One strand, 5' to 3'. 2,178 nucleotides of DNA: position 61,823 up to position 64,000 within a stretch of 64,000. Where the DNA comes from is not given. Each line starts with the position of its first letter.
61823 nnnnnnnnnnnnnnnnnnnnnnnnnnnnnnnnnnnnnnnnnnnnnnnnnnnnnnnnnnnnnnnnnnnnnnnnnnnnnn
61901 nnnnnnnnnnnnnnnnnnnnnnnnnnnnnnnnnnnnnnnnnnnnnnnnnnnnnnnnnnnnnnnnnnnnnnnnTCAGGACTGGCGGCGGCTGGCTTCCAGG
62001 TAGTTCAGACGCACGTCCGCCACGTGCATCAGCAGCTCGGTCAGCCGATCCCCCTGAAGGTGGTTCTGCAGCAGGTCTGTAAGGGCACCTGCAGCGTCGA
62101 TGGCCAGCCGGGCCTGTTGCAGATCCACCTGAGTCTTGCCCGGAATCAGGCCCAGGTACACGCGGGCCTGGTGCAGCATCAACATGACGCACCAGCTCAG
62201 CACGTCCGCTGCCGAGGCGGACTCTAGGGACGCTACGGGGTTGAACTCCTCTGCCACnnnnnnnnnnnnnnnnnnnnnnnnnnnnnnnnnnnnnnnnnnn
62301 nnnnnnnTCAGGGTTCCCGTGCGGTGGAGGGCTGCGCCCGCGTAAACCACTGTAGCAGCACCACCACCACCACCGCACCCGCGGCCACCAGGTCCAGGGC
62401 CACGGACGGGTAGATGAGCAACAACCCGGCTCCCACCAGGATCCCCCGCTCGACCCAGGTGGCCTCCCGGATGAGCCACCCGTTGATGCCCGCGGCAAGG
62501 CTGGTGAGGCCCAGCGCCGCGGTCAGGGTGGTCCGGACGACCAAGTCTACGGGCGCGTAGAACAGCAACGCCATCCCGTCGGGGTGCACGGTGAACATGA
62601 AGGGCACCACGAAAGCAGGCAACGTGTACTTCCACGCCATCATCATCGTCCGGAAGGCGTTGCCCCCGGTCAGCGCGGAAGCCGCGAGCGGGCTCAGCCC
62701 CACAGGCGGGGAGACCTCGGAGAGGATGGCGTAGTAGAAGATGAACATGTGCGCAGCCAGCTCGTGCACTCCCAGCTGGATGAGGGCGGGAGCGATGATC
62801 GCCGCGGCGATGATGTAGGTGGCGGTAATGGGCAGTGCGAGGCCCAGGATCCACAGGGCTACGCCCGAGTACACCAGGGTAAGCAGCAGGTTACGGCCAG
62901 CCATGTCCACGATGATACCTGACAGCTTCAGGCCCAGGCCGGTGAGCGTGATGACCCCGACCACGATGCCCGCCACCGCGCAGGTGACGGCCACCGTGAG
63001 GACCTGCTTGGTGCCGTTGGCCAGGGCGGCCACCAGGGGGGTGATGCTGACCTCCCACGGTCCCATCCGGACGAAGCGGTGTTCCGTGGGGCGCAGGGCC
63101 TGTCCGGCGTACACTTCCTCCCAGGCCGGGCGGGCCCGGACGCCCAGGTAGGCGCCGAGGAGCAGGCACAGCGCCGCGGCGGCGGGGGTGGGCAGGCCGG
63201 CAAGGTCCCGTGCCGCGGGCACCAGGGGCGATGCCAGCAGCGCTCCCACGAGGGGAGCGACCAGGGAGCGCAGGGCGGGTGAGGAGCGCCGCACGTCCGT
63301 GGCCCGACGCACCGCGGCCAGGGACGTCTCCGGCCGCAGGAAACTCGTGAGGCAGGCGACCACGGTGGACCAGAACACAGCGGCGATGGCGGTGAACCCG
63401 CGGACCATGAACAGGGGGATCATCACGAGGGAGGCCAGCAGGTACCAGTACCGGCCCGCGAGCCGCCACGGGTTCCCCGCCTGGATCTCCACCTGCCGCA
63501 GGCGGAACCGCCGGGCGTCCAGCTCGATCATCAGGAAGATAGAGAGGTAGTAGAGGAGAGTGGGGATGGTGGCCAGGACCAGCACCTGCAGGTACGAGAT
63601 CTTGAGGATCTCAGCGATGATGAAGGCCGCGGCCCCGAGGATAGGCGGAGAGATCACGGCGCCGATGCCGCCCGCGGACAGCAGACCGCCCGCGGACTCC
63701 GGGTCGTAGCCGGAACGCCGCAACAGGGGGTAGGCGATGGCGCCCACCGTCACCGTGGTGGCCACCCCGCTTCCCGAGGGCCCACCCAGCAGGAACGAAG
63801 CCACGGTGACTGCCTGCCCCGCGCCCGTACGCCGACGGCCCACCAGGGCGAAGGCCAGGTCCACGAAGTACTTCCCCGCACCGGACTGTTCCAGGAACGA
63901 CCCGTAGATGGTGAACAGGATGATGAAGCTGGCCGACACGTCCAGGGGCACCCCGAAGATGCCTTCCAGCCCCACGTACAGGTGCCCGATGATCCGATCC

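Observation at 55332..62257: Compact minus-strand operon of poorly characterised genes: DUF1844 - enoyl-CoA hydratase - YyaL thioredoxin-domain protein - DUF309 - M20 peptidase - alpha/beta hydrolase - SAM methyltransferase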

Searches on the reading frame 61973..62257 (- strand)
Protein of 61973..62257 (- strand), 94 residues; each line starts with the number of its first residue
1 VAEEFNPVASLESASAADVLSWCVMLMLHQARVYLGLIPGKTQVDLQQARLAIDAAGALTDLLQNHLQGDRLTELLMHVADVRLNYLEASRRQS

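Call 4: search_protein_families(library=pfam, proteins=[window:61973-62257:-], max_evalue=0.01)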
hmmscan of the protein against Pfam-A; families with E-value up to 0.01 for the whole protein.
window:61973-62257:- (94 aa): 1 family
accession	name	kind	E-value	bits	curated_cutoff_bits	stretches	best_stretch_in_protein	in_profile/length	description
PF08899.16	DUF1844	-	4.4e-06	27.2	27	1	22-88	6-76/76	Domain of unknown function (DUF1844)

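Call 8: search_protein_families(library=ncbifam, proteins=[window:61973-62257:-], max_evalue=0.001)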
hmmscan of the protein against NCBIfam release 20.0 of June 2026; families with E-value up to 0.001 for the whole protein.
window:61973-62257:- (94 aa): 0 families

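Call 36: find_related_loci(query=A2, collection=metagenome_contigs, flank=10000)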
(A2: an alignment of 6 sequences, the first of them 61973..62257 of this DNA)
Query A2 (94 aa) in metagenome_contigs; peptide patterns used: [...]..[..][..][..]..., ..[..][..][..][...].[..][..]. (x = any residue, [..] = any of these).
600 stretches matched a pattern (row limit reached: there are more); 34 encode a relative of the query (tblastn E <= 1e-3); 34 distinct loci.
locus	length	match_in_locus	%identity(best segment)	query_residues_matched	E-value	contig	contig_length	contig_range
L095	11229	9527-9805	97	1-93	3e-57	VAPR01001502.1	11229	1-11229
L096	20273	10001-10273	90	3-93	6e-53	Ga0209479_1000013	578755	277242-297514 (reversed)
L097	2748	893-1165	90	3-93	5e-53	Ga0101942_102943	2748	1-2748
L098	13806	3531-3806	84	2-93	2e-49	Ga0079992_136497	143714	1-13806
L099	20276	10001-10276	83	2-93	2e-49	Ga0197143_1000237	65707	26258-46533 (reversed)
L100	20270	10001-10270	84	2-91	1e-48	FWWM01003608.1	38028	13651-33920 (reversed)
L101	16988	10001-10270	84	2-91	1e-48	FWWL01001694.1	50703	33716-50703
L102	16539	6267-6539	82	2-92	1e-48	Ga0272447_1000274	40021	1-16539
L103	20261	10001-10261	70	3-89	5e-39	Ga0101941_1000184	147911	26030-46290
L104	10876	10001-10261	69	3-89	4e-38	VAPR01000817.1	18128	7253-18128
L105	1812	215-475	62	3-89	2e-36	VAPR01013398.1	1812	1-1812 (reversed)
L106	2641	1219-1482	55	1-88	2e-28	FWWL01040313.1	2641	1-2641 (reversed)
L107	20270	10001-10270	53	3-92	8e-28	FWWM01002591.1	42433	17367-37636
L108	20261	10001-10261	54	1-87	1e-27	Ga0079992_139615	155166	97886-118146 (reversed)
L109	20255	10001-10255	54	3-87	1e-25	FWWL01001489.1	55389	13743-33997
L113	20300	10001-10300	33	3-88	2e-8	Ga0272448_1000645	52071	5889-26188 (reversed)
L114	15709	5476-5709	40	17-90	5e-8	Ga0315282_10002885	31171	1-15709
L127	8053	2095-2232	41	45-90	6e-6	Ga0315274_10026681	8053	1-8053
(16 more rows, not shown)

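Call 44: search_protein_families(library=pfam, proteins=[L127:631-1803:+, L127:2305-3777:+, L127:3767-4852:+, L113:6969-9032:+, L113:9036-9779:+, L113:10583-14026:-, L114:5711-6763:+, L114:6790-7833:+, L114:3169-4428:+, L109:10886-12007:+], max_evalue=0.001)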
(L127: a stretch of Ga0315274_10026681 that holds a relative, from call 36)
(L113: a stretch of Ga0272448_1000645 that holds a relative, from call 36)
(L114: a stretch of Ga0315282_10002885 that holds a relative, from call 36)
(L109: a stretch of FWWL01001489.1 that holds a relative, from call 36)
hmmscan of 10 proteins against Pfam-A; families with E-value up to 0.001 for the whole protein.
L127:631-1803:+ (390 aa): 1 family
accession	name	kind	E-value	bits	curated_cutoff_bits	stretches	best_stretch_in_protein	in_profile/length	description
PF01098.24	FTSW_RODA_SPOVE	-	2.9e-102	342.8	26.4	1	14-385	4-354/356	Cell cycle protein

L127:2305-3777:+ (490 aa): 10 families
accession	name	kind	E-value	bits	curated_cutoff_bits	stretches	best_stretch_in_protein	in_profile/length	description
PF12002.13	MgsA_C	-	1e-69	234.2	27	1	297-462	1-166/167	MgsA AAA+ ATPase C terminal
PF16193.11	AAA_assoc_2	-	7.6e-27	93.8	34.3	1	219-296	3-81/81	AAA C-terminal domain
PF05496.18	RuvB_N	-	3.4e-14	53.3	27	1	50-170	1-118/159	Holliday junction DNA helicase RuvB P-loop domain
PF00004.35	AAA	-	8.9e-14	52.5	21.2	1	83-191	1-126/131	ATPase family associated with various cellular activities (AAA)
PF13191.12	AAA_16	-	4.3e-06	27.8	32.6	0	70-106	15-50/167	AAA ATPase domain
PF07728.20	AAA_5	-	1.1e-05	25.9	22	1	83-168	2-97/139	AAA domain (dynein-related subfamily)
PF13401.12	AAA_22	-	1.8e-05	25.5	27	0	82-100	7-25/130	AAA domain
PF00158.32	Sigma54_activat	-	2.6e-05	24.4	20.2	0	81-174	23-130/168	Sigma-54 interaction domain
PF22703.2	Cdc6_lid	-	0.00012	22.4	27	1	235-270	29-67/68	Cdc6 AAA+ ATPase-type lid domain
PF13173.12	AAA_14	-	0.00072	20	27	0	83-199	5-126/129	AAA domain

L127:3767-4852:+ (361 aa): 6 families
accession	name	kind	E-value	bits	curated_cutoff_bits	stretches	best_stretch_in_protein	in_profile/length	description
PF03054.22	tRNA_Me_trans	-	9.2e-71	238.1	20.6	1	5-205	2-201/202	tRNA methyl transferase HUP domain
PF20259.3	tRNA_Me_trans_M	-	1.3e-18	66.8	27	1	222-275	11-66/66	tRNA methyl transferase PRC-barrel domain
PF20258.4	tRNA_Me_trans_C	-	1.8e-10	41.4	20.6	1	285-357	5-77/77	Aminomethyltransferase beta-barrel domain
PF06508.19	QueC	-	7.1e-05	22.8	22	0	7-76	3-60/210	Queuosine biosynthesis protein QueC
PF02568.20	ThiI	-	0.00036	20.6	20.5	1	2-42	2-42/197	Thiamine biosynthesis protein (ThiI)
PF00764.25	Arginosuc_synth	-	0.00049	20.6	27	0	5-40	1-37/162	Arginosuccinate synthase N-terminal HUP domain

L113:6969-9032:+ (687 aa): 9 families
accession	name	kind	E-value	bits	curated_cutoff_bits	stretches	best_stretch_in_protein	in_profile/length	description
PF01653.23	DNA_ligase_aden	-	5.5e-97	324.7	27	1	82-336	2-253/253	NAD-dependent DNA ligase adenylation domain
PF03120.22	DNA_ligase_OB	-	2.1e-35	120.9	32.9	1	339-416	1-78/79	NAD-dependent DNA ligase OB-fold domain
PF12826.13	HHH_2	-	9.5e-23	80.6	27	1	527-589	1-63/64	Helix-hairpin-helix motif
PF14520.12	HHH_5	-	3.1e-17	63.2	27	2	466-518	5-56/57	Helix-hairpin-helix domain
PF00533.33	BRCT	-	5.5e-14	52.6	21.3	1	609-681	4-78/78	BRCA1 C Terminus (BRCT) domain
PF22745.1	Nlig-Ia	-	1.2e-11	45.5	27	1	18-68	2-52/92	DNA ligase-like, N-terminal NAD+-binding domain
PF03119.21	DNA_ligase_ZBD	-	3.2e-11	43.3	25.8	1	425-451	1-27/27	NAD-dependent DNA ligase C4 zinc finger domain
PF00633.29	HHH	-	7.8e-08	32.2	24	1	551-578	1-28/30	Helix-hairpin-helix motif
PF12738.14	PTCB-BRCT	-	0.00016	22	22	1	626-673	13-60/63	twin BRCT domain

L113:9036-9779:+ (247 aa): 4 families
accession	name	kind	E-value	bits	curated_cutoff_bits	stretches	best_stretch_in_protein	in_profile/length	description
PF12746.13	GNAT_acetyltran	-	1.3e-06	28.7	26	1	158-230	166-236/243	GNAT acetyltransferase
PF08445.16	FR47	-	6e-06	26.6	22.1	1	177-231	26-80/86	FR47-like protein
PF00583.31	Acetyltransf_1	-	9.6e-05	23.1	20.7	1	135-228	21-116/116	Acetyltransferase (GNAT) family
PF13508.13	Acetyltransf_7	-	0.00048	20.9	27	1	149-228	4-82/84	Acetyltransferase (GNAT) domain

L113:10583-14026:- (1147 aa): 8 families
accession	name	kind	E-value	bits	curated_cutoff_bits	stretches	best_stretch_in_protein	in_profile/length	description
PF13641.12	Glyco_tranf_2_3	-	1.2e-38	133.9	27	1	792-1014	1-230/230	Glycosyltransferase like family 2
PF00535.33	Glycos_transf_2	-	1.7e-34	119.6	23.3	1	795-953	1-160/168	Glycosyl transferase family 2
PF01522.26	Polysacc_deac_1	-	2.8e-34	118.2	23.1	1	506-622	5-120/124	Polysaccharide deacetylase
PF13632.12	Glyco_trans_2_3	-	7.3e-25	88.4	27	1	874-1081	1-196/198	Glycosyl transferase family group 2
PF13506.12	Glyco_transf_21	-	8.8e-16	58.3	21.7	1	859-1012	18-173/174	Glycosyl transferase family 21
PF00704.34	Glyco_hydro_18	-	2.4e-10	41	29.6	1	106-419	2-314/317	Glycosyl hydrolases family 18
PF03142.21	Chitin_synth_2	-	9e-09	34.9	27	1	871-961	201-293/527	Chitin synthase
PF10111.15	Glyco_tranf_2_2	-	0.00023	21.2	27.3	1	797-893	3-103/276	Glycosyltransferase like family 2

L114:5711-6763:+ (350 aa): 1 family
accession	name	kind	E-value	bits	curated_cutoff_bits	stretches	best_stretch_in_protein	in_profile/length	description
PF06089.17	Asparaginase_II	-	3.2e-113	378.4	25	1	19-343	1-321/322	L-asparaginase II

L114:6790-7833:+ (347 aa): 6 families
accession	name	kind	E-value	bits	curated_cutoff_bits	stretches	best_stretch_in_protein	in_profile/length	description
PF01408.29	GFO_IDH_MocA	-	3.9e-29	102.2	24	1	9-126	1-117/120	Oxidoreductase family, NAD-binding Rossmann fold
PF02894.22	GFO_IDH_MocA_C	-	1.6e-23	84.1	22.9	1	141-345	1-218/218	Oxidoreductase family, C-terminal alpha/beta domain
PF22725.1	GFO_IDH_MocA_C3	-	1.3e-21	77.3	27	1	138-263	2-123/124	GFO/IDH/MocA C-terminal domain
PF03435.24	Sacchrp_dh_NADP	-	5.4e-06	27.2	25.1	1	11-107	1-98/129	Saccharopine dehydrogenase NADP binding domain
PF03447.22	NAD_binding_3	-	1.8e-05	25.8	24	1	15-126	1-114/116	Homoserine dehydrogenase, NAD binding domain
PF03807.23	F420_oxidored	-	2.5e-05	25.2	21.6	1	10-77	1-67/94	NADP oxidoreductase coenzyme F420-dependent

L114:3169-4428:+ (419 aa): 2 families
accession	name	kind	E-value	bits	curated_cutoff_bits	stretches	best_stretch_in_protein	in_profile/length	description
PF01137.26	RTC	-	1.6e-80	269.9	27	1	73-391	1-216/221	RNA 3'-terminal phosphate cyclase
PF05189.18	RTC_insert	-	2.1e-19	70.2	23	1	250-343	2-101/102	RNA 3'-terminal phosphate cyclase (RTC), insert domain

L109:10886-12007:+ (373 aa): 7 families
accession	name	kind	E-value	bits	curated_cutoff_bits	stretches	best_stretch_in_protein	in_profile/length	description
PF12727.12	PBP_like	-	2.2e-55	187.2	27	1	159-347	2-192/193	PBP superfamily domain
PF01381.28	HTH_3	-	7.1e-16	58.4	23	1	22-76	1-55/55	Helix-turn-helix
PF13560.12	HTH_31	-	2.4e-13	50.6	27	1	21-74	5-59/64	Helix-turn-helix domain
PF12844.13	HTH_19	-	4.5e-11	42.9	30.2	1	21-71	3-53/64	Helix-turn-helix domain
PF13443.12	HTH_26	-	4.1e-10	40.2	22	1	21-79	1-60/63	Cro/C1-type HTH DNA-binding domain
PF13413.12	HTH_25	-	1.7e-05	25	24.6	1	21-55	1-35/62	Helix-turn-helix domain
PF12974.12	Phosphonate-bd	-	0.00014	21.8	27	1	229-306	89-162/242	ABC transporter, phosphonate, periplasmic substrate-binding protein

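Call 68: find_homologous_proteins(query=window:61973-62257:-, max_evalue=0.001)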
Query window:61973-62257:- (94 aa): 15 proteins with E <= 0.001 among 18 candidates.
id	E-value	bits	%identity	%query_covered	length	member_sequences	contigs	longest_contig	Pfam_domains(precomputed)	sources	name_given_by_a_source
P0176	3.0e-46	173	90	97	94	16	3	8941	PF08899.17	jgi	-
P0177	2.7e-45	170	89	97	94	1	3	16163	PF08899.17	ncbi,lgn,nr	ncbi:MAG: hypothetical protein QN196_10860 [Armatimonadota bacterium]|nr:hypothetical protein [Armat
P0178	2.6e-42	160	84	97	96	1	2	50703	PF08899.17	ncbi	-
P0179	1.0e-41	158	82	97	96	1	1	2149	-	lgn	-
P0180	1.2e-41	158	82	97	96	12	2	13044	-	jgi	jgi:hypothetical protein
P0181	8.0e-41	155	88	90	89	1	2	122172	PF08899.17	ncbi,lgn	-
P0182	8.0e-41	155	88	90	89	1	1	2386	PF08899.17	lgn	-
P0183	2.3e-40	154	87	90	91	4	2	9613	PF08899.17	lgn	-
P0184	2.8e-40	154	87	90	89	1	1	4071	PF08899.17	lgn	-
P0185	1.1e-39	152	81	96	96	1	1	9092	-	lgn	-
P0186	1.4e-39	151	77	99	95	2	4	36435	-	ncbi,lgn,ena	ncbi:MAG: hypothetical protein C4303_02560 [candidate division GAL15 bacterium]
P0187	1.6e-39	151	80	96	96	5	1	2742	PF08899.17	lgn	-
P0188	5.3e-34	134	96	74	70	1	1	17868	PF08899.17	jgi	jgi:uncharacterized protein YjaG (DUF416 family)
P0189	1.3e-26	110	63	93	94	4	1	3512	-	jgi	jgi:hypothetical protein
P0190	1.7e-23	100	58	96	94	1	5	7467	PF08899.17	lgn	-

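Call 76: predict_structure(alignment_id=A3)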
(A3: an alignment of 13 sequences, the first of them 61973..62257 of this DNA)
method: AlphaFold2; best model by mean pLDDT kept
length: 94 residues; sequences in the alignment: 13
mean_pLDDT: 90.1   pTM: 0.78
mean pLDDT of the five models: 90.1, 89.9, 89.1, 89.0, 87.8
residues with pLDDT >= 90: 62; 70-90: 27; 50-70: 5; < 50: 0
segments of 3 or more residues with pLDDT < 50: none
pLDDT, mean of each block of 10 residues (from residue 1): 73 90 96 90 88 97 87 95 97 86
secondary structure, 60 per line:
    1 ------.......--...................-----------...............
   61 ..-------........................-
elements in order: H7-13 H16-34 H46-62 H70-93

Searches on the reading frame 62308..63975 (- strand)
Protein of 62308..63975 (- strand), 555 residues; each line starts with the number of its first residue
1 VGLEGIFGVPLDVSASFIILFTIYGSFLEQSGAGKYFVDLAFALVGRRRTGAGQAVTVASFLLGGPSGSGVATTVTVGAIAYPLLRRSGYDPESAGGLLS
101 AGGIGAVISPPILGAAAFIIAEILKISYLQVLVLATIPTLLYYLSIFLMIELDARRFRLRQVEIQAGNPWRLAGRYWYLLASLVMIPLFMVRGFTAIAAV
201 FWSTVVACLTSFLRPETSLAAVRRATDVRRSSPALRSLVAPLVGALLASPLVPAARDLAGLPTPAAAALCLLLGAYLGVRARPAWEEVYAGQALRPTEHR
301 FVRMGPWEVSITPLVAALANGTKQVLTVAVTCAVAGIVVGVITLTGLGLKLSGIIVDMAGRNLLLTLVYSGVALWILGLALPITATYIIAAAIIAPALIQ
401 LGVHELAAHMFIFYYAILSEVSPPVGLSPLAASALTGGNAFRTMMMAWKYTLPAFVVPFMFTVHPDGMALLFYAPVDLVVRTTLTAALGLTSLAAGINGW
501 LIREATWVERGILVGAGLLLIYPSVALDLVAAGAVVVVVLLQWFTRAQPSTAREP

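Call 4: search_protein_families(library=pfam, proteins=[window:62308-63975:-], max_evalue=0.01)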
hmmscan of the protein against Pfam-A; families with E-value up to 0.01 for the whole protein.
window:62308-63975:- (555 aa): 2 families
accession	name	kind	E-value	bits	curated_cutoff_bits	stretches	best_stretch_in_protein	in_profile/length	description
PF06808.19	DctM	-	1.8e-66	225.1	23.8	2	10-222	46-261/413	Tripartite ATP-independent periplasmic transporter, DctM component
PF11874.13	DUF3394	-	0.0067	16.5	28.2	0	482-531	4-53/181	Domain of unknown function (DUF3394)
